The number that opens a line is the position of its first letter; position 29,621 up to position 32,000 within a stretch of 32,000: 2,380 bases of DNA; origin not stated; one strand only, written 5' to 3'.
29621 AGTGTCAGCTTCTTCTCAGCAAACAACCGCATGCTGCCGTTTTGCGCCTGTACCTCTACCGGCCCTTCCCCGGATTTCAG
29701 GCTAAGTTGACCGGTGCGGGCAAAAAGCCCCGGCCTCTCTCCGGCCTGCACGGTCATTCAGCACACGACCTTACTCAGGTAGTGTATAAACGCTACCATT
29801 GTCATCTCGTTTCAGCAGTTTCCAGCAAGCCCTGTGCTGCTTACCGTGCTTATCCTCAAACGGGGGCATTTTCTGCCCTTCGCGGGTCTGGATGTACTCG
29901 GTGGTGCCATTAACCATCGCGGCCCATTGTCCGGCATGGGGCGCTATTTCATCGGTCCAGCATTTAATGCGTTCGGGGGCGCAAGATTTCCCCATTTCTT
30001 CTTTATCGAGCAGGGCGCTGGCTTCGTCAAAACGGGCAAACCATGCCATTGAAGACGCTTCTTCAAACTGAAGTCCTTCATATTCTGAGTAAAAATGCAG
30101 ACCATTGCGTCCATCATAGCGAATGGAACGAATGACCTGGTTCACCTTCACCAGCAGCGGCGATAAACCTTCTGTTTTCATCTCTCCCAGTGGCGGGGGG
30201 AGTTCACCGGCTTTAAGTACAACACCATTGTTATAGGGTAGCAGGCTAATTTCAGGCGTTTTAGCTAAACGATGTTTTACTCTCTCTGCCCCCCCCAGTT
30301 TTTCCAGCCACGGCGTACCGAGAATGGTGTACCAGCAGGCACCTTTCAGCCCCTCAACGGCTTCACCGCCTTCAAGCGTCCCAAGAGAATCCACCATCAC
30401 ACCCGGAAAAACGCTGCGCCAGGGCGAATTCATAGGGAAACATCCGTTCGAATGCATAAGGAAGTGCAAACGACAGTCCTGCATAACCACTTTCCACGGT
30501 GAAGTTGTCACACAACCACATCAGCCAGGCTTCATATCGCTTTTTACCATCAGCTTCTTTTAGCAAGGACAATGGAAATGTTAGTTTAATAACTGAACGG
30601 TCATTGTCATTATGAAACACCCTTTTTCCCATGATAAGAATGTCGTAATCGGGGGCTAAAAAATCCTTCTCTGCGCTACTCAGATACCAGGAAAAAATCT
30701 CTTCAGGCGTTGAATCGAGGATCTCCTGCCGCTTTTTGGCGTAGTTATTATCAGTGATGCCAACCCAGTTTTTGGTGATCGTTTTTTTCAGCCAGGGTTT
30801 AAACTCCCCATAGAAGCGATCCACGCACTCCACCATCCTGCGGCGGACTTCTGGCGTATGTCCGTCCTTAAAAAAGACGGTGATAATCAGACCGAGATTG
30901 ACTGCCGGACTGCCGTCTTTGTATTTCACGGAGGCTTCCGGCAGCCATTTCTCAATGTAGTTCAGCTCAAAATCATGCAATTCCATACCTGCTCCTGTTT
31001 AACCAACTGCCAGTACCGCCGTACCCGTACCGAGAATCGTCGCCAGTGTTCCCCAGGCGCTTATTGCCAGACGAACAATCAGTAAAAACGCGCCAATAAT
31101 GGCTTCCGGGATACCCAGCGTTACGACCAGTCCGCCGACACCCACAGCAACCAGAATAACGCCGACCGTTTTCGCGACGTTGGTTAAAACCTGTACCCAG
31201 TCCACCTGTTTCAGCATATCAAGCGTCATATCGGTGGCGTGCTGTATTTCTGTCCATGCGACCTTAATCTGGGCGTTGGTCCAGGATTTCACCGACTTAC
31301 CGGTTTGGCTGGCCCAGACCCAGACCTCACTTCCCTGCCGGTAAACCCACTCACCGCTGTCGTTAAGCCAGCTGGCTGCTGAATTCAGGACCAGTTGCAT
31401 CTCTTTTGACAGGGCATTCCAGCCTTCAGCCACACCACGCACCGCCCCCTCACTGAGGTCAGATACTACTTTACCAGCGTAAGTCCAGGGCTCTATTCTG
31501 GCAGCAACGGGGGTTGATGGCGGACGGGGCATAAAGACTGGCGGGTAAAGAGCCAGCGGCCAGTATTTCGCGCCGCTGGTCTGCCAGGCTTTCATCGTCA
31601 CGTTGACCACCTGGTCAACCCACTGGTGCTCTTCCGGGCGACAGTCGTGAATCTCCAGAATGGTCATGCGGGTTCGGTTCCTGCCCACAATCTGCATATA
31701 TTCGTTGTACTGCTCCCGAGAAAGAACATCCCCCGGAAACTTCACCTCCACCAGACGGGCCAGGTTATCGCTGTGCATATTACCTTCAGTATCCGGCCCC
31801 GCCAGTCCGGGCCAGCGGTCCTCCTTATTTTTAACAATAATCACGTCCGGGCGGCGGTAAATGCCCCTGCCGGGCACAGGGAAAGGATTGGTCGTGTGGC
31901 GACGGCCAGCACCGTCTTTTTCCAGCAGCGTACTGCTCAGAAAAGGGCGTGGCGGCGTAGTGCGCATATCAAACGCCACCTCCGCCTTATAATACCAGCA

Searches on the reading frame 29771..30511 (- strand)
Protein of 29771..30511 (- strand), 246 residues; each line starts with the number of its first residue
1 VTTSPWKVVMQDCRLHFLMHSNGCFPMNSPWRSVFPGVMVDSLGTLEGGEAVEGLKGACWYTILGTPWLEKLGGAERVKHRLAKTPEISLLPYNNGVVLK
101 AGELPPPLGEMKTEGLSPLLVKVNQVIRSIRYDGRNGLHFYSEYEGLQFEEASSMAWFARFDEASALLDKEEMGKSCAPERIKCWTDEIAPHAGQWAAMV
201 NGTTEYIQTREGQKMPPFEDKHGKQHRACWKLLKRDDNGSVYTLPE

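Call 90: search_protein_families(library=pfam, proteins=[window:29771-30511:-], max_evalue=0.00001)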
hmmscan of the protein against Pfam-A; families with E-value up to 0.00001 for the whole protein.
window:29771-30511:- (246 aa): 1 family
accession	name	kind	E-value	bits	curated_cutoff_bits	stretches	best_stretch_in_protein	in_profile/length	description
PF11876.13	TsiV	-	6.3e-35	121.3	25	1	33-161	144-271/271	Type VI immunity for VRR-NUC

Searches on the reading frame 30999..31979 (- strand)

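Call 90: search_protein_families(library=pfam, proteins=[window:30999-31979:-], max_evalue=0.00001)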
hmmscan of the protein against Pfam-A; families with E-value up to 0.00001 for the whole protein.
window:30999-31979:- (326 aa): 1 family
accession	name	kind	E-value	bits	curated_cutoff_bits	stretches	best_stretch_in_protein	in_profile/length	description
PF08774.17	VRR_NUC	-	9.2e-07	29.4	23.8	1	42-100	63-105/116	VRR-NUC domain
